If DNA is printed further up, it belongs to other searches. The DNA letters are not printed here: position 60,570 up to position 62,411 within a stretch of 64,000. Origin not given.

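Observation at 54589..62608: Nine-gene operon: Sec-lipoprotein flavin reductase + orphan ECF module + membrane multihaem cytochrome + ResB/CcsA, a candidate extracytoplasmic respiratory reductase system for an unknown substrate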

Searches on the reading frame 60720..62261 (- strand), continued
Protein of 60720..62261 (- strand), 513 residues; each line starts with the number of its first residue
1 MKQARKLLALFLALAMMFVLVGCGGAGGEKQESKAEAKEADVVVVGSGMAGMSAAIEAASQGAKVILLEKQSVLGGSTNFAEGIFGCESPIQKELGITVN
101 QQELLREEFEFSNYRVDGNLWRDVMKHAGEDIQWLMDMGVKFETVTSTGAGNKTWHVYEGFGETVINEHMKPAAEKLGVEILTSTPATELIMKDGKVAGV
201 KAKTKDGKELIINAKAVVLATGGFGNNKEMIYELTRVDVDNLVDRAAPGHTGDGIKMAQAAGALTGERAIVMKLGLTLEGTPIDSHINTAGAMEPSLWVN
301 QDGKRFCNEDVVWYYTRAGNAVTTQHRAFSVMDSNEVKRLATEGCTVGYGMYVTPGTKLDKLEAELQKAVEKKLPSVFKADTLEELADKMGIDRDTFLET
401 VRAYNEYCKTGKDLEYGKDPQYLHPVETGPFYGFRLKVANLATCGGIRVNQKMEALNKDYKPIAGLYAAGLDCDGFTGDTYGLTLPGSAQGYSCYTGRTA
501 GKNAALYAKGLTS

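Call 8: find_homologous_proteins(query=window:60720-62261:-, max_evalue=1e-20)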
Query window:60720-62261:- (513 aa): 5650 proteins with E <= 1e-20 among 8000 candidates; the best 120 are listed.
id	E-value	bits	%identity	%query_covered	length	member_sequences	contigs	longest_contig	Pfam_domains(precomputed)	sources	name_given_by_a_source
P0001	0.0e+0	1156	100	100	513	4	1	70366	PF01946.24,PF01266.31,PF13450.13,PF00890.31,PF07992.21,PF03486.21,PF00732.26,PF01134.29,PF01494.26,PF12831.14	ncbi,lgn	-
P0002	4.2e-287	971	81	100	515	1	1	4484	PF01266.31,PF13450.13,PF00890.31,PF07992.21,PF03486.21,PF01134.29,PF01494.26,PF12831.14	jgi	-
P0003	4.6e-256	868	74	99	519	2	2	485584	PF01946.24,PF01266.31,PF13450.13,PF00890.31,PF07992.21,PF00070.34,PF03486.21,PF01134.29,PF01494.26,PF12831.14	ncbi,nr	ncbi:MAG: FAD-dependent oxidoreductase [Clostridiales bacterium]|nr:FAD-dependent oxidoreductase [Eu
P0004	9.4e-239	811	71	99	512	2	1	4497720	PF01946.24,PF01266.31,PF13450.13,PF00890.31,PF07992.21,PF00070.34,PF13738.13,PF03486.21,PF01134.29,PF01494.26,PF12831.14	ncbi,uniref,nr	ncbi:FAD-dependent oxidoreductase [Dehalobacter sp. DCM]|uniref:FAD-dependent oxidoreductase n=1 Tax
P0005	2.1e-238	810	70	99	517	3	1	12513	PF01946.24,PF01266.31,PF13450.13,PF00890.31,PF07992.21,PF13738.13,PF03486.21,PF01134.29,PF01494.26,PF12831.14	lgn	-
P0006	4.6e-235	799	68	99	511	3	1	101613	PF01946.24,PF01266.31,PF13450.13,PF00890.31,PF07992.21,PF13738.13,PF03486.21,PF01134.29,PF12831.14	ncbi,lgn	ncbi:MAG: FAD-dependent oxidoreductase [Veillonellales bacterium]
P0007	2.2e-234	797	68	99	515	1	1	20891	PF01946.24,PF01266.31,PF01593.31,PF13450.13,PF00890.31,PF07992.21,PF13738.13,PF03486.21,PF01134.29,PF01494.26,PF12831.14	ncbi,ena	-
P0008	6.5e-227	772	68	97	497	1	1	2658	PF01946.24,PF01266.31,PF13450.13,PF00890.31,PF07992.21,PF13738.13,PF03486.21,PF01134.29,PF01494.26,PF12831.14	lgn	-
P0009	1.0e-214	732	63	99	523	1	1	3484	PF01946.24,PF01266.31,PF13450.13,PF00890.31,PF07992.21,PF00070.34,PF13738.13,PF03486.21,PF01134.29,PF12831.14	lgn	-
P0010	2.2e-214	731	63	99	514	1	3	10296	PF01946.24,PF01266.31,PF13450.13,PF00890.31,PF07992.21,PF00070.34,PF13738.13,PF03486.21,PF01134.29,PF12831.14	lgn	-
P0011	2.2e-201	688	59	99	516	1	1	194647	PF01946.24,PF01266.31,PF13450.13,PF00890.31,PF07992.21,PF00070.34,PF03486.21,PF01134.29,PF12831.14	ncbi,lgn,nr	ncbi:MAG: FAD-dependent oxidoreductase [Firmicutes bacterium]|nr:FAD-dependent oxidoreductase [Bacil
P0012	1.5e-197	675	57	100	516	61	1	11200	PF01946.24,PF01266.31,PF13450.13,PF00890.31,PF07992.21,PF03486.21,PF01134.29,PF12831.14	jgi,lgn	jgi:fumarate reductase flavoprotein subunit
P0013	3.4e-197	674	60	95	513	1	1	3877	PF01946.24,PF01266.31,PF01593.31,PF13450.13,PF00890.31,PF07992.21,PF13738.13,PF03486.21,PF01134.29,PF01494.26,PF12831.14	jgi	jgi:fumarate reductase flavoprotein subunit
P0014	4.5e-197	674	57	100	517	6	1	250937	PF01946.24,PF01266.31,PF13450.13,PF00890.31,PF07992.21,PF03486.21,PF01134.29,PF12831.14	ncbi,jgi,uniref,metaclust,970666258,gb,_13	ncbi:fumarate reductase flavoprotein subunit [hydrocarbon metagenome]|uniref:Fumarate reductase flav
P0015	1.8e-172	593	52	99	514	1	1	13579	PF01946.24,PF01266.31,PF13450.13,PF00890.31,PF07992.21,PF03486.21,PF01134.29,PF12831.14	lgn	-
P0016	1.9e-165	569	52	100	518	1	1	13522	PF01946.24,PF01266.31,PF13450.13,PF00890.31,PF07992.21,PF00070.34,PF13738.13,PF03486.21,PF01134.29,PF01494.26,PF12831.14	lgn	-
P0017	3.5e-163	562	69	73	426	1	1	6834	PF01946.24,PF01266.31,PF01593.31,PF13450.13,PF00890.31,PF07992.21,PF13738.13,PF03486.21,PF01134.29,PF01494.26,PF12831.14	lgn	-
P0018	5.4e-158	545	50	100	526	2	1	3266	PF01946.24,PF01266.31,PF00890.31,PF07992.21,PF03486.21,PF12831.14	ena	-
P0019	1.9e-157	543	49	99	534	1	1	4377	PF01946.24,PF01266.31,PF13450.13,PF00890.31,PF07992.21,PF03486.21,PF01134.29,PF12831.14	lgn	-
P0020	3.0e-150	519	51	92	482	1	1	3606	PF01266.31,PF13450.13,PF00890.31,PF07992.21,PF03486.21,PF01134.29,PF12831.14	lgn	-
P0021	3.2e-150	519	47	99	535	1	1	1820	PF01946.24,PF01266.31,PF13450.13,PF00890.31,PF07992.21,PF03486.21,PF01134.29,PF12831.14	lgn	-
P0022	8.4e-150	518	47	99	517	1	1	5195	PF01266.31,PF00890.31,PF07992.21,PF03486.21,PF12831.14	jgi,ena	-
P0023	4.7e-145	502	49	93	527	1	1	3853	PF01266.31,PF13450.13,PF00890.31,PF07992.21,PF03486.21,PF12831.14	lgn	-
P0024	7.7e-141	488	48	92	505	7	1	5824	PF01946.24,PF01266.31,PF13450.13,PF00890.31,PF07992.21,PF03486.21,PF01134.29,PF01494.26,PF12831.14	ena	-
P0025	3.8e-140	486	48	89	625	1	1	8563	PF01946.24,PF01266.31,PF13450.13,PF00890.31,PF04205.20,PF07992.21,PF13738.13,PF03486.21,PF01134.29,PF01494.26,PF12831.14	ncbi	-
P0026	1.5e-138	481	51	92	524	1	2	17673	PF01946.24,PF01266.31,PF13450.13,PF00890.31,PF07992.21,PF03486.21,PF01494.26,PF12831.14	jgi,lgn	-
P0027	1.1e-136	475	49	92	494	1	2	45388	PF01946.24,PF01266.31,PF13450.13,PF00890.31,PF07992.21,PF03486.21,PF12831.14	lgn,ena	-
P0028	1.2e-136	474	47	94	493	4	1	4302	PF01946.24,PF01266.31,PF13450.13,PF00890.31,PF07992.21,PF03486.21,PF01134.29,PF01494.26,PF12831.14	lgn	-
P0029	6.7e-136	472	69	60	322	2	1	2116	PF13450.13,PF07992.21,PF00070.34,PF03486.21,PF01134.29,PF01494.26,PF12831.14,PF01946.24,PF01266.31,PF01593.31,PF00890.31,PF13738.13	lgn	-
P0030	2.7e-128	447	45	98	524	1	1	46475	PF01946.24,PF01266.31,PF13450.13,PF00890.31,PF07992.21,PF03486.21,PF12831.14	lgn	-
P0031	6.6e-128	446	46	92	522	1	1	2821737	PF01266.31,PF13450.13,PF00890.31,PF07992.21,PF03486.21,PF12831.14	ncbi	ncbi:MAG: FAD-dependent oxidoreductase [Coriobacteriia bacterium]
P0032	3.1e-127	443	47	93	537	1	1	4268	PF01946.24,PF01266.31,PF00890.31,PF07992.21,PF03486.21,PF12831.14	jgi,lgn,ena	-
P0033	3.4e-126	440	44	95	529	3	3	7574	PF01266.31,PF13450.13,PF00890.31,PF07992.21,PF03486.21,PF12831.14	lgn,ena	-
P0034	2.5e-125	437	45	93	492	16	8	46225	PF01266.31,PF13450.13,PF00890.31,PF07992.21,PF00070.34,PF03486.21,PF01134.29,PF12831.14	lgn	-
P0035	1.5e-124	435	45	99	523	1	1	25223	PF01266.31,PF13450.13,PF00890.31,PF07992.21,PF03486.21,PF01494.26,PF12831.14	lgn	-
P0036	2.0e-124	434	44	94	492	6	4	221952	PF01946.24,PF01266.31,PF13450.13,PF00890.31,PF07992.21,PF13738.13,PF03486.21,PF01134.29,PF12831.14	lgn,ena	-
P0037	2.6e-124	434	44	91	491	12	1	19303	PF01266.31,PF13450.13,PF00890.31,PF07992.21,PF03486.21,PF01134.29,PF01494.26,PF12831.14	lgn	-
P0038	3.0e-124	434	44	98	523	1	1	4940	PF01266.31,PF13450.13,PF00890.31,PF07992.21,PF03486.21,PF12831.14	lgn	-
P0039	3.3e-124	433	44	88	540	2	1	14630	PF01946.24,PF01266.31,PF13450.13,PF00890.31,PF07992.21,PF03486.21,PF01134.29,PF12831.14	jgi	jgi:fumarate reductase flavoprotein subunit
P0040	3.8e-123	430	47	93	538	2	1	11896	PF01946.24,PF01266.31,PF13450.13,PF00890.31,PF07992.21,PF00070.34,PF03486.21,PF01494.26,PF12831.14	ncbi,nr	ncbi:MAG: FAD-dependent oxidoreductase [Bifidobacteriaceae bacterium]|nr:FAD-dependent oxidoreductas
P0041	2.6e-122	427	47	92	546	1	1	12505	PF01946.24,PF01266.31,PF13450.13,PF00890.31,PF07992.21,PF00070.34,PF03486.21,PF01494.26,PF12831.14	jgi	jgi:fumarate reductase flavoprotein subunit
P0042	7.1e-122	426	43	93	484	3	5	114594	PF01266.31,PF13450.13,PF00890.31,PF07992.21,PF03486.21,PF01134.29,PF12831.14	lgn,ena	-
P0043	7.8e-122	426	44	92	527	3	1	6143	PF01946.24,PF01266.31,PF13450.13,PF00890.31,PF07992.21,PF03486.21,PF12831.14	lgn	-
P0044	1.0e-121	425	43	97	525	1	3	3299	PF01266.31,PF13450.13,PF00890.31,PF07992.21,PF03486.21,PF12831.14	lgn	-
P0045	2.5e-121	424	48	93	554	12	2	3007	PF01946.24,PF01266.31,PF13450.13,PF00890.31,PF07992.21,PF03486.21,PF12831.14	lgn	-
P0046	6.4e-121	423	43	92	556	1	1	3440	PF01946.24,PF01266.31,PF00890.31,PF07992.21,PF03486.21,PF12831.14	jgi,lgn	jgi:fumarate reductase flavoprotein subunit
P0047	1.7e-120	421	46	93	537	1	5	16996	PF01946.24,PF01266.31,PF13450.13,PF00890.31,PF07992.21,PF03486.21,PF01494.26,PF12831.14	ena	-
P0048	3.0e-120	420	44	92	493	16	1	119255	PF01946.24,PF01266.31,PF13450.13,PF00890.31,PF07992.21,PF03486.21,PF01134.29,PF12831.14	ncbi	-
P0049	4.2e-120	420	45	91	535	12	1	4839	PF01946.24,PF01266.31,PF13450.13,PF00890.31,PF07992.21,PF03486.21,PF12831.14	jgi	jgi:fumarate reductase flavoprotein subunit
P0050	1.8e-119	418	47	92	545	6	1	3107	PF01946.24,PF01266.31,PF13450.13,PF00890.31,PF07992.21,PF03486.21,PF01134.29,PF12831.14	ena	-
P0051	3.6e-118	413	44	92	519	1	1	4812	PF01946.24,PF01266.31,PF13450.13,PF00890.31,PF07992.21,PF03486.21,PF01134.29,PF12831.14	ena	-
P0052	3.9e-118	413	47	92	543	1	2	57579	PF01946.24,PF01266.31,PF13450.13,PF00890.31,PF07992.21,PF03486.21,PF12831.14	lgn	-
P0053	4.5e-118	413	46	93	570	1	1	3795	PF01266.31,PF13450.13,PF00890.31,PF07992.21,PF00070.34,PF03486.21,PF01494.26,PF12831.14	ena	-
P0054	6.1e-118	413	44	93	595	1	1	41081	PF01946.24,PF01266.31,PF00890.31,PF07992.21,PF03486.21,PF12831.14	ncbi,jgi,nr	ncbi:MAG: FAD-dependent oxidoreductase [Coriobacteriales bacterium]|jgi:fumarate reductase flavoprot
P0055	1.0e-117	412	44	92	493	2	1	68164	PF01946.24,PF01266.31,PF13450.13,PF00890.31,PF07992.21,PF03486.21,PF01134.29,PF12831.14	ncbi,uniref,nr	ncbi:FAD-dependent oxidoreductase [Levilactobacillus suantsaiihabitans]|uniref:FAD-dependent oxidore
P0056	1.0e-117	412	44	92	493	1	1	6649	PF01946.24,PF01266.31,PF13450.13,PF00890.31,PF07992.21,PF03486.21,PF01134.29,PF12831.14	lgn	-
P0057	2.2e-117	411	45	90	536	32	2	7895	PF01946.24,PF01266.31,PF13450.13,PF00890.31,PF07992.21,PF03486.21,PF12831.14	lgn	-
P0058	6.4e-117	409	44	92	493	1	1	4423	PF01946.24,PF01266.31,PF13450.13,PF00890.31,PF07992.21,PF03486.21,PF01134.29,PF12831.14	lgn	-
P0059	1.0e-116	409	44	92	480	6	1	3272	PF01946.24,PF01266.31,PF13450.13,PF00890.31,PF07992.21,PF03486.21,PF01494.26,PF12831.14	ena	-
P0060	4.3e-115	403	44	97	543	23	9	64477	PF01946.24,PF01266.31,PF01593.31,PF13450.13,PF00890.31,PF07992.21,PF03486.21,PF01134.29,PF12831.14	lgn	-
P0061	6.1e-115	403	45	92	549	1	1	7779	PF01946.24,PF01266.31,PF13450.13,PF00890.31,PF07992.21,PF03486.21,PF12831.14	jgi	jgi:fumarate reductase flavoprotein subunit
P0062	1.3e-114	402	44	92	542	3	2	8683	PF01946.24,PF01266.31,PF13450.13,PF00890.31,PF07992.21,PF03486.21,PF12831.14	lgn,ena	-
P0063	2.1e-113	398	44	92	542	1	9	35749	PF01946.24,PF01266.31,PF13450.13,PF00890.31,PF07992.21,PF03486.21,PF12831.14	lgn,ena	-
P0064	1.8e-112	395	45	93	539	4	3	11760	PF01266.31,PF13450.13,PF00890.31,PF07992.21,PF03486.21,PF12831.14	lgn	-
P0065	2.1e-111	391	40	98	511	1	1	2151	PF01266.31,PF13450.13,PF00890.31,PF07992.21,PF00070.34,PF13738.13,PF03486.21,PF01134.29,PF01494.26,PF12831.14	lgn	-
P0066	2.3e-110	388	40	99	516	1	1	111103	PF01946.24,PF01266.31,PF13450.13,PF00890.31,PF07992.21,PF13738.13,PF03486.21,PF01134.29,PF12831.14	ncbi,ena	-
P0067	2.4e-110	388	43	93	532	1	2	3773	PF01946.24,PF01266.31,PF13450.13,PF00890.31,PF07992.21,PF03486.21,PF12831.14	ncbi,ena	-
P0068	4.0e-110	387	40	99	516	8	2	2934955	PF01946.24,PF01266.31,PF13450.13,PF00890.31,PF07992.21,PF13738.13,PF03486.21,PF01134.29,PF12831.14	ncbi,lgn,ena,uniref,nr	ncbi:FAD-dependent oxidoreductase [Marispirochaeta aestuarii]|uniref:FAD-dependent oxidoreductase n=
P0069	5.8e-109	383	40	89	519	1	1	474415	PF01266.31,PF13450.13,PF00890.31,PF07992.21,PF03486.21,PF01134.29,PF12831.14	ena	-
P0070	1.4e-107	379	40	88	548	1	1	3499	PF01946.24,PF01266.31,PF13450.13,PF00890.31,PF07992.21,PF01134.29,PF12831.14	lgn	-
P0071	2.1e-106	375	38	98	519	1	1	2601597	PF01946.24,PF01266.31,PF13450.13,PF00890.31,PF07992.21,PF03486.21,PF01134.29,PF12831.14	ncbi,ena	-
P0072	6.7e-106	373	42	98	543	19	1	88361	PF01946.24,PF01266.31,PF13450.13,PF00890.31,PF07992.21,PF00070.34,PF03486.21,PF01134.29,PF01494.26,PF12831.14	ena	-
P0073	2.3e-105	371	39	87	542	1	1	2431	PF01946.24,PF01266.31,PF13450.13,PF00890.31,PF07992.21,PF00070.34,PF03486.21,PF01134.29,PF12831.14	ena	-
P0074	9.3e-105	369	39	99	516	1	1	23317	PF01946.24,PF01266.31,PF13450.13,PF00890.31,PF07992.21,PF03486.21,PF01134.29,PF01494.26,PF12831.14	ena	-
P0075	3.2e-104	367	41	87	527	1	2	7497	PF01946.24,PF01266.31,PF13450.13,PF00890.31,PF07992.21,PF03486.21,PF12831.14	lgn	-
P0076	4.4e-104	367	39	88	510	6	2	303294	PF01946.24,PF01266.31,PF13450.13,PF00890.31,PF07992.21,PF13738.13,PF03486.21,PF01134.29,PF12831.14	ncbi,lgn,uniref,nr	ncbi:FAD-dependent oxidoreductase [Sediminispirochaeta bajacaliforniensis]|uniref:FAD-dependent oxid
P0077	6.9e-104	366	40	88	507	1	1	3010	PF01946.24,PF01266.31,PF13450.13,PF00890.31,PF07992.21,PF13738.13,PF03486.21,PF01134.29,PF12831.14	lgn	-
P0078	1.2e-103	366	40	88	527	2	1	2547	PF01946.24,PF01266.31,PF13450.13,PF00890.31,PF07992.21,PF03486.21,PF12831.14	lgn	-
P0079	1.6e-103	365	41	99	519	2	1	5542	PF01946.24,PF01266.31,PF13450.13,PF00890.31,PF07992.21,PF00070.34,PF03486.21,PF01134.29,PF12831.14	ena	-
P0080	9.7e-103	363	38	88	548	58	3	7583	PF01946.24,PF01266.31,PF13450.13,PF00890.31,PF07992.21,PF03486.21,PF01134.29,PF12831.14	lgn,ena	-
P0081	1.2e-102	362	41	98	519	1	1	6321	PF01946.24,PF01266.31,PF13450.13,PF00890.31,PF07992.21,PF00070.34,PF03486.21,PF01134.29,PF01494.26,PF12831.14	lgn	-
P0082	4.4e-102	360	41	98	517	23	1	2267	PF01946.24,PF01266.31,PF13450.13,PF00890.31,PF07992.21,PF00070.34,PF13738.13,PF03486.21,PF01134.29,PF12831.14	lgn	-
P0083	5.2e-102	360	40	93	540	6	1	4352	PF01946.24,PF01266.31,PF13450.13,PF00890.31,PF07992.21,PF00070.34,PF03486.21,PF01134.29,PF12831.14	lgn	-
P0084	3.2e-101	358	43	93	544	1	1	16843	PF01946.24,PF01266.31,PF13450.13,PF00890.31,PF07992.21,PF03486.21,PF01134.29,PF12831.14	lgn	-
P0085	3.9e-101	357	41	92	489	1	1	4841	PF01266.31,PF13450.13,PF00890.31,PF07992.21,PF03486.21,PF01494.26,PF12831.14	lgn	-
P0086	5.7e-101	357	40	98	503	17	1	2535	PF01946.24,PF01266.31,PF13450.13,PF00890.31,PF07992.21,PF03486.21,PF01134.29,PF12831.14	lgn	-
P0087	9.0e-101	356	39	98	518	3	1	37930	PF01946.24,PF01266.31,PF13450.13,PF00890.31,PF07992.21,PF00070.34,PF03486.21,PF01134.29,PF01494.26,PF12831.14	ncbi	-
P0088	3.1e-100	354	39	88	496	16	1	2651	PF01946.24,PF01266.31,PF13450.13,PF00890.31,PF07992.21,PF03486.21,PF01134.29,PF01494.26,PF12831.14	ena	-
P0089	4.6e-99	350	41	93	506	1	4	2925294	PF01946.24,PF01266.31,PF00890.31,PF07992.21,PF03486.21,PF01134.29,PF12831.14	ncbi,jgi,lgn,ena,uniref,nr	ncbi:FAD-dependent oxidoreductase [Seleniivibrio woodruffii]|uniref:Fumarate reductase flavoprotein 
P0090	6.1e-99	350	40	87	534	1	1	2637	PF01946.24,PF01266.31,PF13450.13,PF00890.31,PF07992.21,PF03486.21,PF12831.14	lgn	-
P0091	1.6e-98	349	40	92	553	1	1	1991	PF01946.24,PF01266.31,PF00890.31,PF07992.21,PF00070.34,PF03486.21,PF01134.29,PF12831.14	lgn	-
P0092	2.7e-98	348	40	86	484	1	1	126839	PF01946.24,PF01266.31,PF00890.31,PF07992.21,PF03486.21,PF01134.29,PF12831.14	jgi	-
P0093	2.9e-98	348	39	99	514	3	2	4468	PF01266.31,PF13450.13,PF00890.31,PF07992.21,PF00070.34,PF03486.21,PF01134.29,PF12831.14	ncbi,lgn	-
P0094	1.2e-97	346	39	93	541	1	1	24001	PF01946.24,PF01266.31,PF13450.13,PF00890.31,PF07992.21,PF03486.21,PF01134.29,PF12831.14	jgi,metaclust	metaclust:\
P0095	2.3e-97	345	41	91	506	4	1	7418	PF01266.31,PF00890.31,PF07992.21,PF03486.21,PF01134.29,PF12831.14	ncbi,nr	ncbi:MAG: FAD-dependent oxidoreductase [Burkholderiales bacterium]|nr:FAD-dependent oxidoreductase [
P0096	5.0e-97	344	39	87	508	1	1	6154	PF01946.24,PF01266.31,PF13450.13,PF00890.31,PF07992.21,PF13738.13,PF03486.21,PF01262.28,PF01134.29,PF12831.14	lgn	-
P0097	1.8e-96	342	40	88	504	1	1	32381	PF01266.31,PF01593.31,PF13450.13,PF00890.31,PF07992.21,PF03486.21,PF01134.29,PF12831.14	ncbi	-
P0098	2.0e-96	342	40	98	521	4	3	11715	PF01266.31,PF13450.13,PF00890.31,PF07992.21,PF03486.21,PF01134.29,PF12831.14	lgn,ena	-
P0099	2.5e-96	341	40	92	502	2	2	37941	PF01266.31,PF13450.13,PF00890.31,PF07992.21,PF03486.21,PF01134.29,PF12831.14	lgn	-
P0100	6.7e-96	340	39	87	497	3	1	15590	PF01946.24,PF01266.31,PF13450.13,PF00890.31,PF07992.21,PF03486.21,PF01134.29,PF12831.14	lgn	-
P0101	1.1e-95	339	39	95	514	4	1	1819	PF01946.24,PF01266.31,PF13450.13,PF00890.31,PF07992.21,PF00070.34,PF03486.21,PF01134.29,PF01494.26,PF12831.14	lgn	-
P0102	1.2e-95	339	39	92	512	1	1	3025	PF01946.24,PF01266.31,PF13450.13,PF00890.31,PF07992.21,PF03486.21,PF01134.29,PF12831.14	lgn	-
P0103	1.7e-95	339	38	88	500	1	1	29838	PF01946.24,PF01266.31,PF13450.13,PF00890.31,PF07992.21,PF03486.21,PF01134.29,PF12831.14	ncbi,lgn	-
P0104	1.9e-95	339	38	98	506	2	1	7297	PF01946.24,PF01266.31,PF13450.13,PF00890.31,PF07992.21,PF03486.21,PF01134.29,PF12831.14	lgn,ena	-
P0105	2.1e-95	338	39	91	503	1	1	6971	PF01946.24,PF01266.31,PF00890.31,PF07992.21,PF03486.21,PF01134.29,PF12831.14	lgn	-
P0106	4.9e-95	337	42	92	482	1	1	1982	PF01946.24,PF01266.31,PF01593.31,PF13450.13,PF00890.31,PF07992.21,PF03486.21,PF01134.29,PF12831.14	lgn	-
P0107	5.4e-95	337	39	88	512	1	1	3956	PF01946.24,PF01266.31,PF13450.13,PF00890.31,PF07992.21,PF03486.21,PF01134.29,PF01494.26,PF12831.14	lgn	-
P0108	1.2e-94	336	39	87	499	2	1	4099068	PF01946.24,PF01266.31,PF13450.13,PF00890.31,PF03486.21,PF01134.29,PF12831.14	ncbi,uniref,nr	ncbi:FAD-dependent oxidoreductase [Geobacter sp. FeAm09]|uniref:FAD-dependent oxidoreductase n=1 Tax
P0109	1.7e-94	335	40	95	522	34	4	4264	PF01946.24,PF01266.31,PF13450.13,PF00890.31,PF07992.21,PF03486.21,PF01494.26,PF12831.14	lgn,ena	-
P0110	2.0e-94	335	40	91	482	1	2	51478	PF01946.24,PF01266.31,PF00890.31,PF07992.21,PF03486.21,PF00732.26,PF01134.29,PF12831.14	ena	-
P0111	2.1e-94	335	39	87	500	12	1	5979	PF01946.24,PF01266.31,PF13450.13,PF00890.31,PF07992.21,PF03486.21,PF01262.28,PF12831.14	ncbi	-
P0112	5.6e-94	334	38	93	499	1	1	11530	PF01266.31,PF13450.13,PF00890.31,PF07992.21,PF03486.21,PF01134.29,PF12831.14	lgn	-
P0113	6.0e-94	334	39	92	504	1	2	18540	PF01266.31,PF13450.13,PF00890.31,PF07992.21,PF03486.21,PF01134.29,PF12831.14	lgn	-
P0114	7.6e-94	333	39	91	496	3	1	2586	PF01946.24,PF01266.31,PF13450.13,PF00890.31,PF07992.21,PF03486.21,PF01134.29,PF01494.26,PF12831.14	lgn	-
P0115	2.1e-93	332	39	98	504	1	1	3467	PF01946.24,PF01266.31,PF00890.31,PF07992.21,PF03486.21,PF01134.29,PF12831.14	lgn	-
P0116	2.7e-93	331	39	87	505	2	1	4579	PF01946.24,PF01266.31,PF00890.31,PF07992.21,PF03486.21,PF01134.29,PF01494.26,PF12831.14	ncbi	-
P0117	4.9e-93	331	40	86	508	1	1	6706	PF01946.24,PF01266.31,PF00890.31,PF07992.21,PF03486.21,PF12831.14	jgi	-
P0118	1.9e-92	329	39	91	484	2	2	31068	PF01946.24,PF01266.31,PF13450.13,PF00890.31,PF07992.21,PF03486.21,PF01134.29,PF12831.14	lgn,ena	-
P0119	2.0e-92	329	39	90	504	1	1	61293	PF01946.24,PF01266.31,PF13450.13,PF00890.31,PF07992.21,PF13738.13,PF03486.21,PF01134.29,PF12831.14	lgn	-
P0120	2.3e-92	328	37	91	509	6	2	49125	PF01946.24,PF01266.31,PF13450.13,PF00890.31,PF07992.21,PF03486.21,PF01134.29,PF12831.14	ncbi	-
